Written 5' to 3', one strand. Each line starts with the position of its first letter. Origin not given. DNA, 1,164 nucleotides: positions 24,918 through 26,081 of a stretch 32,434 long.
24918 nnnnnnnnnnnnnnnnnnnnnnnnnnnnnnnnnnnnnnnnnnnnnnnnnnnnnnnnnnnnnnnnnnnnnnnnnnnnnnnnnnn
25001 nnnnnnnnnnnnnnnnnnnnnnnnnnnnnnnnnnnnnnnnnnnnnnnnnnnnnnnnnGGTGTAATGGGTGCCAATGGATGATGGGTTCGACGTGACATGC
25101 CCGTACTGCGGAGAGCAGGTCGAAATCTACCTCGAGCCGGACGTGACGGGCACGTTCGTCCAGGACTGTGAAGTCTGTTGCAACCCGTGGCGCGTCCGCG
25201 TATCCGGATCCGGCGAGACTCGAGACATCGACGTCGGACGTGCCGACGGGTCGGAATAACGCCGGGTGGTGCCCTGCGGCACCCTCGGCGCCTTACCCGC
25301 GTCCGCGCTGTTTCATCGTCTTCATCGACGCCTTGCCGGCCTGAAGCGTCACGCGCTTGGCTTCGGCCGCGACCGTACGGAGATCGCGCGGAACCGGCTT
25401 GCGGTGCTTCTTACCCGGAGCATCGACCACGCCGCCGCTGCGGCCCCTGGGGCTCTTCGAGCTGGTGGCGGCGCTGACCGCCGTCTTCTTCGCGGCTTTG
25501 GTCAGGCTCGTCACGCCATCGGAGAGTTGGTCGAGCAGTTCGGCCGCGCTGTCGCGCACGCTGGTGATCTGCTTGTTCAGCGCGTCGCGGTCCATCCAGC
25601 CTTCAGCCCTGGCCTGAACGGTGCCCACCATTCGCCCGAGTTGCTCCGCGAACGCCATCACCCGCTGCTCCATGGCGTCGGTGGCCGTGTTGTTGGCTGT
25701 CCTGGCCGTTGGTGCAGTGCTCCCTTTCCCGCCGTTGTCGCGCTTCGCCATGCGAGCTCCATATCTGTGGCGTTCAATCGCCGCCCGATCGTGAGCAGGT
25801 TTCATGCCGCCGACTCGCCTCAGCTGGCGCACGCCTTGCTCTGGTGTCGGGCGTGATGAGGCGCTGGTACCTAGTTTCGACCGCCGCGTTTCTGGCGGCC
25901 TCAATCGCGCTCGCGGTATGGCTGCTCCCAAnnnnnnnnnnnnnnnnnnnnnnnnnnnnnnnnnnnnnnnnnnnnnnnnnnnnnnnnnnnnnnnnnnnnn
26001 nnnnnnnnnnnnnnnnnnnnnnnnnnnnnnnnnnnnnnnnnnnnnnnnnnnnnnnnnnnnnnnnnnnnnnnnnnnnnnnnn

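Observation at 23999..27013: Two divergent paralogues of an uncharacterised membrane-anchored protein-kinase-like family, with opposite predicted topology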

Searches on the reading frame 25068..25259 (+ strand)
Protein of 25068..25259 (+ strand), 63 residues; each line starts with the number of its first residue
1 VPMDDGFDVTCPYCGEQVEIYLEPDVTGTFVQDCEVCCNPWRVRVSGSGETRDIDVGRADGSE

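Call 3: search_protein_families(library=pfam, proteins=[window:25068-25259:+], max_evalue=1)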
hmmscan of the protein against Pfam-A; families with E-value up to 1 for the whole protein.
window:25068-25259:+ (63 aa): 2 families
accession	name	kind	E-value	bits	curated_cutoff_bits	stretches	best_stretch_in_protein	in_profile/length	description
PF14255.11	Cys_rich_CPXG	-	5.6e-12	45.8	25.2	1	9-56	1-49/52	Cysteine-rich CPXCG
PF10276.14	zf-CHCC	-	0.043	14.3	27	1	3-16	22-35/37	Zinc-finger domain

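Call 5: search_protein_families(library=ncbifam, proteins=[window:25068-25259:+], max_evalue=1)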
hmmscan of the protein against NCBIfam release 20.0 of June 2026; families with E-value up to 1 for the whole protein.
window:25068-25259:+ (63 aa): 2 families
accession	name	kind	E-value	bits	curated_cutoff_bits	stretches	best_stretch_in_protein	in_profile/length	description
NF001608.0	PRK00398.1-6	equivalog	0.048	13.5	84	1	6-26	19-39/46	DNA-directed RNA polymerase subunit P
NF001607.0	PRK00398.1-4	equivalog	0.067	12.9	89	1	8-18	28-38/53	DNA-directed RNA polymerase subunit P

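Call 71: search_protein_families(library=padloc, proteins=[window:25068-25259:+], max_evalue=0.1)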
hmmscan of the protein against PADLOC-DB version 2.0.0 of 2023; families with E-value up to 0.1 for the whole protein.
window:25068-25259:+ (63 aa): 1 family
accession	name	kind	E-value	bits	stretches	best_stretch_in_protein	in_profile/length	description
PDLC04447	PDC-M14A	-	0.035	12.5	0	8-17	141-150/152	-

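Call 72: search_protein_families(library=phrogs, proteins=[window:25068-25259:+], max_evalue=0.1)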
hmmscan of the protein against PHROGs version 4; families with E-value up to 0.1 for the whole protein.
window:25068-25259:+ (63 aa): 3 families
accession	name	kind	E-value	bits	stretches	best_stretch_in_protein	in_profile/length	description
phrog_13474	-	unknown function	0.029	15.7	1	8-39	33-64/73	-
phrog_6504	-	unknown function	0.029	15.6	1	8-45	7-48/61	-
phrog_5602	-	unknown function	0.034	14.8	1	1-25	11-35/60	-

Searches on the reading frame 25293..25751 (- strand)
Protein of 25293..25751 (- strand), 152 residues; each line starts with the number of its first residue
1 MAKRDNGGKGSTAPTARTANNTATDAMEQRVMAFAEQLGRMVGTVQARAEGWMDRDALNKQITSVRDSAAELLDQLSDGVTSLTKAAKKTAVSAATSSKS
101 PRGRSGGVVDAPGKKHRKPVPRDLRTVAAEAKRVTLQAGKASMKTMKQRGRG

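Call 53: search_protein_families(library=pfam, proteins=[window:25293-25751:-], max_evalue=0.01)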
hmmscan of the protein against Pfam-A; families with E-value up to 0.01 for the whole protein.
window:25293-25751:- (152 aa): 0 families

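Call 71: search_protein_families(library=padloc, proteins=[window:25293-25751:-], max_evalue=0.1)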
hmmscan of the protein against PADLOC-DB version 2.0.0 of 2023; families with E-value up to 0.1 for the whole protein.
window:25293-25751:- (152 aa): 2 families
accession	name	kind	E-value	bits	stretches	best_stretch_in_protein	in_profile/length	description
PDLC00598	ZorA1|ZorA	-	0.0047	13.4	1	19-95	405-479/663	MotA/ExbB/TolQ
PDLC00605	ZorA1|ZorA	-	0.019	11.3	1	23-98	417-494/700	MotA/ExbB/TolQ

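Call 72: search_protein_families(library=phrogs, proteins=[window:25293-25751:-], max_evalue=0.1)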
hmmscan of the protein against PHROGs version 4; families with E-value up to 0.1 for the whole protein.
window:25293-25751:- (152 aa): 1 family
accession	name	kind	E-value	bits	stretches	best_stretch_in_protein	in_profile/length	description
phrog_6829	-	unknown function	0.026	15.7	1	40-53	20-33/40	-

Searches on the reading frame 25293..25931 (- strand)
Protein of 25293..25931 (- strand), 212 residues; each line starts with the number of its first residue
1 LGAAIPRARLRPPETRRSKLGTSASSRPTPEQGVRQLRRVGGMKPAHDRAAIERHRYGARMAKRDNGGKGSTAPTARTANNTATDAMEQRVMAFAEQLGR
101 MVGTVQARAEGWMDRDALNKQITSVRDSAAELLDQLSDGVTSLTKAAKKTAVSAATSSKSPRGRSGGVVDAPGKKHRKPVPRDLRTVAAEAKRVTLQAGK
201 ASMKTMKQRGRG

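Call 3: search_protein_families(library=pfam, proteins=[window:25293-25931:-], max_evalue=1)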
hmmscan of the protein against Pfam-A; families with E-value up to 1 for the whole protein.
window:25293-25931:- (212 aa): 3 families
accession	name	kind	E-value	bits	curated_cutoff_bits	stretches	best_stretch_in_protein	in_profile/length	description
PF05008.21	V-SNARE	-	0.031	15.2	25.9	1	86-157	7-76/92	Vesicle transport v-SNARE protein N-terminus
PF01322.25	Cytochrom_C_2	-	0.066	14.6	26.5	1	75-148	35-107/121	Cytochrome C'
PF20270.3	CATRA-C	-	0.29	12.3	24.6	1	60-148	44-135/137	CASPASE and TPR Repeat-Associated C-terminal domain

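Call 5: search_protein_families(library=ncbifam, proteins=[window:25293-25931:-], max_evalue=1)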
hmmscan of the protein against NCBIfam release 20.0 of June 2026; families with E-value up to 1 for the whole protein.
window:25293-25931:- (212 aa): 0 families
